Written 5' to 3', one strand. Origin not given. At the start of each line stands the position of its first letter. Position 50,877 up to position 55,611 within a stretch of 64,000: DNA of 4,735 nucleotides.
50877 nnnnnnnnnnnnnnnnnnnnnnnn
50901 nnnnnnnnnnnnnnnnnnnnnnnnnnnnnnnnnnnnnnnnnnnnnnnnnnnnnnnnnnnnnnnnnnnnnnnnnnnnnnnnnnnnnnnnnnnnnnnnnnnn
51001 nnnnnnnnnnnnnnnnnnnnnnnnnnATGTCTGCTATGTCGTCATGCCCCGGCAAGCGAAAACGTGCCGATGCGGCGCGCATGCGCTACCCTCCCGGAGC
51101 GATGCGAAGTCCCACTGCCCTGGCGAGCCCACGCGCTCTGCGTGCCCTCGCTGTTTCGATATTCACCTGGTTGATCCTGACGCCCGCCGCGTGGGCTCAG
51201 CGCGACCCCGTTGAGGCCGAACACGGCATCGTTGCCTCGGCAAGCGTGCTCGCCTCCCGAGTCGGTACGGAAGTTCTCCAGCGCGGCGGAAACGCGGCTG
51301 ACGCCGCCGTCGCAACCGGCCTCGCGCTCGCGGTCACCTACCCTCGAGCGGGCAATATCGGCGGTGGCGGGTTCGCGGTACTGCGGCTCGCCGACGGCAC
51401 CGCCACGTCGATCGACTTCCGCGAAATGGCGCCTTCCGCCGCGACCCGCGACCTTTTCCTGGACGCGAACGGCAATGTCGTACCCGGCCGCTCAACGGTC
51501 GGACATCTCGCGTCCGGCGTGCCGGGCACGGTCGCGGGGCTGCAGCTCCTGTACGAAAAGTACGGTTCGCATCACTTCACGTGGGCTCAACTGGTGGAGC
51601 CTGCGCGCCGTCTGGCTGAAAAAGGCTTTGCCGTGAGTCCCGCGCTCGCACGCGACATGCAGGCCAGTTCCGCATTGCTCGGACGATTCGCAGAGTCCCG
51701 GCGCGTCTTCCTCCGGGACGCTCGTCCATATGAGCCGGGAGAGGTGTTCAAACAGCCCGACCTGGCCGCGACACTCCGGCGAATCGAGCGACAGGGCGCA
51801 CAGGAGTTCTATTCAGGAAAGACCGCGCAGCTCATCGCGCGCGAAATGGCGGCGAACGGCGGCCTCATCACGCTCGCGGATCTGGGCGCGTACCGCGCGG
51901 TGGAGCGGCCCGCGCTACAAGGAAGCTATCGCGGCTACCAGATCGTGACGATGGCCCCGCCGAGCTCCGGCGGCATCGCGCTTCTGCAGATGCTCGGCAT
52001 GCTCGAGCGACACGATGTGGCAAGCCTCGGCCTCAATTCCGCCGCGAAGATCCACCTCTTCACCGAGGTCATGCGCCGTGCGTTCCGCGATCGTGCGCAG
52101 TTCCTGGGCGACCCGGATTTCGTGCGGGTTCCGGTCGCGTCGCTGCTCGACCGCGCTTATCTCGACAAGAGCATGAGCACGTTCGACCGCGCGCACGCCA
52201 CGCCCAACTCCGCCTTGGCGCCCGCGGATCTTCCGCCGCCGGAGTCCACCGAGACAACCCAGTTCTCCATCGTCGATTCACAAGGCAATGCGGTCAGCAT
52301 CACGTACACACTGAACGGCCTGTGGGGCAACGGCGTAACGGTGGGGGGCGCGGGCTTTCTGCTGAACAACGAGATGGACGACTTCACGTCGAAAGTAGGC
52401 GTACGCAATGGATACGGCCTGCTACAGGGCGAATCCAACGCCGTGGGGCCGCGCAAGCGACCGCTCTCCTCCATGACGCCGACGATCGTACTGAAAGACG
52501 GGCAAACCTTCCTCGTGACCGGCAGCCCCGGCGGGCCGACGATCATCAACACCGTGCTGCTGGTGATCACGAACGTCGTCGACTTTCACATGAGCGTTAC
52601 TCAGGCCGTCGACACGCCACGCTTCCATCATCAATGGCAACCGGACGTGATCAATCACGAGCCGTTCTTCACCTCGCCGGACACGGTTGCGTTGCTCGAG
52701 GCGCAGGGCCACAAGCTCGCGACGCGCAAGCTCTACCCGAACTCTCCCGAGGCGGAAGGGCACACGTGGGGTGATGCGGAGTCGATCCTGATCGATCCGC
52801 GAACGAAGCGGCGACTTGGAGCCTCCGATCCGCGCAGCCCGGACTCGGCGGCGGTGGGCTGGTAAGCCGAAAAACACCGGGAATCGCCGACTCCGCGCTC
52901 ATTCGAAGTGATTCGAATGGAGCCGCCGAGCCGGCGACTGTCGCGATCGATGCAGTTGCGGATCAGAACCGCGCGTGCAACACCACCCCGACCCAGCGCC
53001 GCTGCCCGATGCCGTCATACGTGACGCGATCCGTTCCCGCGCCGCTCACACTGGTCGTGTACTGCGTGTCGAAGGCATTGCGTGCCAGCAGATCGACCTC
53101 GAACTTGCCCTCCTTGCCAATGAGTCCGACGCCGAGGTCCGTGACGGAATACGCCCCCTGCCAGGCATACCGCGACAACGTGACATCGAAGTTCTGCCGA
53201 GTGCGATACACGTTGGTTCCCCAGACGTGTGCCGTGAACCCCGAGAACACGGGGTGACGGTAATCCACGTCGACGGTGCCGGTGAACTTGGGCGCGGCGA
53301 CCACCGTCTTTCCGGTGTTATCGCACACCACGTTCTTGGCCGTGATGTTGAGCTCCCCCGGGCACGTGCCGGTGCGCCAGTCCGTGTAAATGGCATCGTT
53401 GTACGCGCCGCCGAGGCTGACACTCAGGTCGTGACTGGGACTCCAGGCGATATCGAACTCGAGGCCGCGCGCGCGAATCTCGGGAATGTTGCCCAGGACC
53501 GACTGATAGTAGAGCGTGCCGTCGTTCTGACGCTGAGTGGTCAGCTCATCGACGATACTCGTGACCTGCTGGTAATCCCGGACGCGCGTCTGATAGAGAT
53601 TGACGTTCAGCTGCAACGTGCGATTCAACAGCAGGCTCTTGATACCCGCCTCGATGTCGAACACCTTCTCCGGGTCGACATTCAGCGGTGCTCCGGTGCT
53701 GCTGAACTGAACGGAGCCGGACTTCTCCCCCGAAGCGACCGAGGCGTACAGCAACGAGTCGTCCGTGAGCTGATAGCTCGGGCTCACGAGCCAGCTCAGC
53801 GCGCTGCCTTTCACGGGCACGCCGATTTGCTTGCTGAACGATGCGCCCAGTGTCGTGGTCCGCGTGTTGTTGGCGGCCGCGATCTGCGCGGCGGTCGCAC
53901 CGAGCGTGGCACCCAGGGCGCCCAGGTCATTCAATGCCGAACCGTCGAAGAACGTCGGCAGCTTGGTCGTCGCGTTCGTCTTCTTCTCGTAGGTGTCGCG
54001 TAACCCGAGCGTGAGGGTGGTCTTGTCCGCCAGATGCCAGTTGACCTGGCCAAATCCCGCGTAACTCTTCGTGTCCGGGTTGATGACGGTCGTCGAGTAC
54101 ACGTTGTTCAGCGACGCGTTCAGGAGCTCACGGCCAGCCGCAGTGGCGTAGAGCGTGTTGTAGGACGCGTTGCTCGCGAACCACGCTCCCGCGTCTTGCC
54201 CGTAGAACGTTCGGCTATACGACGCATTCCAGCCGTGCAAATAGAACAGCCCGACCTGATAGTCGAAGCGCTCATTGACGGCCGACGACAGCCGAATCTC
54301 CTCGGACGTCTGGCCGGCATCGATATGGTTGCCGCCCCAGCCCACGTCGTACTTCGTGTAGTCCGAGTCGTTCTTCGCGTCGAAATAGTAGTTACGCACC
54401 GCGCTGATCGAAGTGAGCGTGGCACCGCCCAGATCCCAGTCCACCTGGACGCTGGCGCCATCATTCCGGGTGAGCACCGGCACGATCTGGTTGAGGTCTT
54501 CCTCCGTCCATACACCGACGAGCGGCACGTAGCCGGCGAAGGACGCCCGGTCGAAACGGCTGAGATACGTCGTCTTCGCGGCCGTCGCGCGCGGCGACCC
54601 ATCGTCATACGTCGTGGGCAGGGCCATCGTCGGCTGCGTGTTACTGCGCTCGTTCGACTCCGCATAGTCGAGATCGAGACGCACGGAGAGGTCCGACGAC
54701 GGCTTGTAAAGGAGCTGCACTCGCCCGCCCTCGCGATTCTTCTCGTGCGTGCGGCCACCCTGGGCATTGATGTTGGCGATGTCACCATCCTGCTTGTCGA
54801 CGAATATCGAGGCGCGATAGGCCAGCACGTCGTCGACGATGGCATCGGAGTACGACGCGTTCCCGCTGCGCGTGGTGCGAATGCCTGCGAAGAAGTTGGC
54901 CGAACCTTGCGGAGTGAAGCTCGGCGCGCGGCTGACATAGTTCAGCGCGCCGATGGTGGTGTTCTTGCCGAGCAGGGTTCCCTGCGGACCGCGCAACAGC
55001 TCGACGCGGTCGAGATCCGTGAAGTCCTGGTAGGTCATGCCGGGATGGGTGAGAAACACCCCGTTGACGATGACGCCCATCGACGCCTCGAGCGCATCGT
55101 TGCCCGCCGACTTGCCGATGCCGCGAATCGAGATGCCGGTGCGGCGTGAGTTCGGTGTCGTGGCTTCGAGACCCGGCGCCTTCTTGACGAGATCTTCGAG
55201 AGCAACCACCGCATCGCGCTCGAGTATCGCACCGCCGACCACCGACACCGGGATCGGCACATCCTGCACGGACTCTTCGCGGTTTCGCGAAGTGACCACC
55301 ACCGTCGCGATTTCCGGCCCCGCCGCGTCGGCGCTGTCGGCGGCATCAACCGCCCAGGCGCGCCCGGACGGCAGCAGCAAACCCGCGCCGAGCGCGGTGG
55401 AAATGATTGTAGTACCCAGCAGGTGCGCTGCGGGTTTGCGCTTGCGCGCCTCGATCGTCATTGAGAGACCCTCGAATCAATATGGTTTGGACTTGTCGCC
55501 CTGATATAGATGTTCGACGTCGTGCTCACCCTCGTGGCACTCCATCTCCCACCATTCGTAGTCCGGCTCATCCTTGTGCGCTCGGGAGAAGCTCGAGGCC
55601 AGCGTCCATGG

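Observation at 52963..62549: Co-directional cluster of 8 secreted genes: two c-type cytochromes, two tandem TlpA-thioredoxin fusion paralogues, a small secreted protein, two paralogous unknown proteins and a TonB-dependent receptor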

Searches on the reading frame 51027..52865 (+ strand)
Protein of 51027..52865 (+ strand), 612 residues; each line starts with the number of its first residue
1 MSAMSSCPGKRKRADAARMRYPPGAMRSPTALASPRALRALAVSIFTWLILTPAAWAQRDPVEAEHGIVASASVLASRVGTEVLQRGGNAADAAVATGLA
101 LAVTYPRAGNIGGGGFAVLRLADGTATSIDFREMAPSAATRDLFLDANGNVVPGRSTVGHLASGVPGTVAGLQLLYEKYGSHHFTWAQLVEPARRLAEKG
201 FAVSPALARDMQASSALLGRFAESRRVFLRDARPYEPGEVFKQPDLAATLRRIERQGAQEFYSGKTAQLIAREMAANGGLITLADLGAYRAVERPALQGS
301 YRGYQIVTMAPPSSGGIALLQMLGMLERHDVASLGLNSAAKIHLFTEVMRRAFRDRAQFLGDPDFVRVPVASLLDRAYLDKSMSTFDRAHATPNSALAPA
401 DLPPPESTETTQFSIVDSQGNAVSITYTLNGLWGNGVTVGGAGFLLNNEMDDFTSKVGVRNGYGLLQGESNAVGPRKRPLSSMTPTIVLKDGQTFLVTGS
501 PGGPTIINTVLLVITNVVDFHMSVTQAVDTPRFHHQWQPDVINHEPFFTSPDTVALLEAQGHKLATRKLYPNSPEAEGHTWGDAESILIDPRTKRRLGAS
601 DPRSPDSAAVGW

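Call 50: search_protein_families(library=pfam, proteins=[window:51027-52865:+], max_evalue=0.001)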
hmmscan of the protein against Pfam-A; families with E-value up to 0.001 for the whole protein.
window:51027-52865:+ (612 aa): 1 family
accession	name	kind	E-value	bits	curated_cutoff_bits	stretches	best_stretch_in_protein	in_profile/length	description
PF01019.26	G_glu_transpept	-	1.4e-164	549.2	27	1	82-570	2-486/512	Gamma-glutamyltranspeptidase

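Call 79: search_protein_families(library=ncbifam, proteins=[window:51027-52865:+], max_evalue=0.00001)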
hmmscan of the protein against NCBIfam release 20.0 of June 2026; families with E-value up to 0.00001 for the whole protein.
window:51027-52865:+ (612 aa): 2 families
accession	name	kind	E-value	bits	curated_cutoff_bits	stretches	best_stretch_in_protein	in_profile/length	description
NF007187.0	PRK09615.1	equivalog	7.6e-185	615.5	990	1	60-611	43-580/581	gamma-glutamyltransferase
TIGR00066.1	g_glut_trans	equivalog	3.9e-166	553.6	357.85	1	67-603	1-518/518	gamma-glutamyltransferase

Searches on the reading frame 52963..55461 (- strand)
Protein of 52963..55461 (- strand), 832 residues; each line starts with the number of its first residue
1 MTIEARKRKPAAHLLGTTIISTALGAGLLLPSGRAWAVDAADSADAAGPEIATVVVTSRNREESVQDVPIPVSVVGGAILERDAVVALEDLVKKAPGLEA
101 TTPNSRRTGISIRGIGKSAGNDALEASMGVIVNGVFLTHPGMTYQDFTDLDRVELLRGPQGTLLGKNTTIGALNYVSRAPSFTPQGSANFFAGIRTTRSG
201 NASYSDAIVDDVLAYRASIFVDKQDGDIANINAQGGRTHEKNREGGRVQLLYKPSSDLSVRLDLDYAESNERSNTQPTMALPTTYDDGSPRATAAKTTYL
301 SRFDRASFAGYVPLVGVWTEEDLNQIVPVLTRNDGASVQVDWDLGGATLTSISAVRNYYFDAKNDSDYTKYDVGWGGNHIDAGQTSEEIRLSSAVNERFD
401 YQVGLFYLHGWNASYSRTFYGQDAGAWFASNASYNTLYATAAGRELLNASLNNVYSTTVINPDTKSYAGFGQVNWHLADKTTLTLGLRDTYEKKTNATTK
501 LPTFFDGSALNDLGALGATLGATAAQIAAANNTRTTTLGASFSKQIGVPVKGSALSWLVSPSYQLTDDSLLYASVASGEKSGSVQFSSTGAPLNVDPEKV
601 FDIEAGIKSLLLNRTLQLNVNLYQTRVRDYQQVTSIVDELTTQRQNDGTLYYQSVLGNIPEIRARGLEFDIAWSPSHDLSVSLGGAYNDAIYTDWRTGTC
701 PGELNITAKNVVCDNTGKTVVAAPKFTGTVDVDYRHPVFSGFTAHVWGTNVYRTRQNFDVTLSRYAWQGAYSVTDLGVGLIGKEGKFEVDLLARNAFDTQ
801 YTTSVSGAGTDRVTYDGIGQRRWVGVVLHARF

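Call 3: search_protein_families(library=pfam, proteins=[window:52963-55461:-], max_evalue=0.01)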
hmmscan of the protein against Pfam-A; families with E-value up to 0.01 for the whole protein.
window:52963-55461:- (832 aa): 2 families
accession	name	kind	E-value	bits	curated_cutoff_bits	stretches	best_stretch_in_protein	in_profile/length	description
PF00593.30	TonB_dep_Rec_b-barrel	-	1.1e-28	101.7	27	1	298-779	19-420/436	TonB dependent receptor-like, beta-barrel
PF07715.20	Plug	-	2e-14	54.4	23.9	1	65-171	2-106/107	TonB-dependent Receptor Plug Domain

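Call 4: search_protein_families(library=ncbifam, proteins=[window:52963-55461:-], max_evalue=0.01)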
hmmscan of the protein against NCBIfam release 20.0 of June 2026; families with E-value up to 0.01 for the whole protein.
window:52963-55461:- (832 aa): 12 families
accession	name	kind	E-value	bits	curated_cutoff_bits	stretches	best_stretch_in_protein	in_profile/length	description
TIGR01783.1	TonB-siderophor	subfamily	1.6e-37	129.4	223.5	2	72-275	4-199/649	TonB-dependent siderophore receptor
TIGR01785.1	TonB-hemin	subfamily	9.5e-20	70.6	316.85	1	53-810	3-663/677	TonB-dependent heme/hemoglobin receptor family protein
NF010010.0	PRK13483.1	equivalog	9e-14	50.4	927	1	41-297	23-282/660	ligand-gated channel protein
NF007478.2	PRK10064.1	equivalog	8.5e-13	47.4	745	1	44-228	23-214/663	catecholate siderophore receptor CirA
NF053590.1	TonB_dep_TOL0244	equivalog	1.8e-11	43.4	645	1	50-261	9-220/604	TOL_0244 family TonB-dependent receptor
NF007465.0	PRK10044.1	equivalog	3.1e-09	35.6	803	1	46-219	54-229/726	ferrichrome porin FhuA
TIGR01779.1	TonB-B12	equivalog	5.7e-09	35.1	599.7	1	41-251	19-224/614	TonB-dependent vitamin B12 receptor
NF010038.0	PRK13513.1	equivalog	4.5e-08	32.1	942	1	44-299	29-287/659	ligand-gated channel protein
NF049960.1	siderphRecptFauA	equivalog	1.3e-06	27.2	900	1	63-211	72-215/727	TonB-dependent alcaligin siderophore receptor FauA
NF047944.1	FoxamRcptFoxA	equivalog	4.8e-06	25.1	1300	1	34-230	18-216/697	ferrioxamine B receptor FoxA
NF010051.0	PRK13528.1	subfamily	5.5e-06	24.9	583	1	62-247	44-247/727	FepA family TonB-dependent siderophore receptor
NF010011.0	PRK13484.1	equivalog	0.00075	17.8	1197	1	50-178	29-159/682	IreA family TonB-dependent siderophore receptor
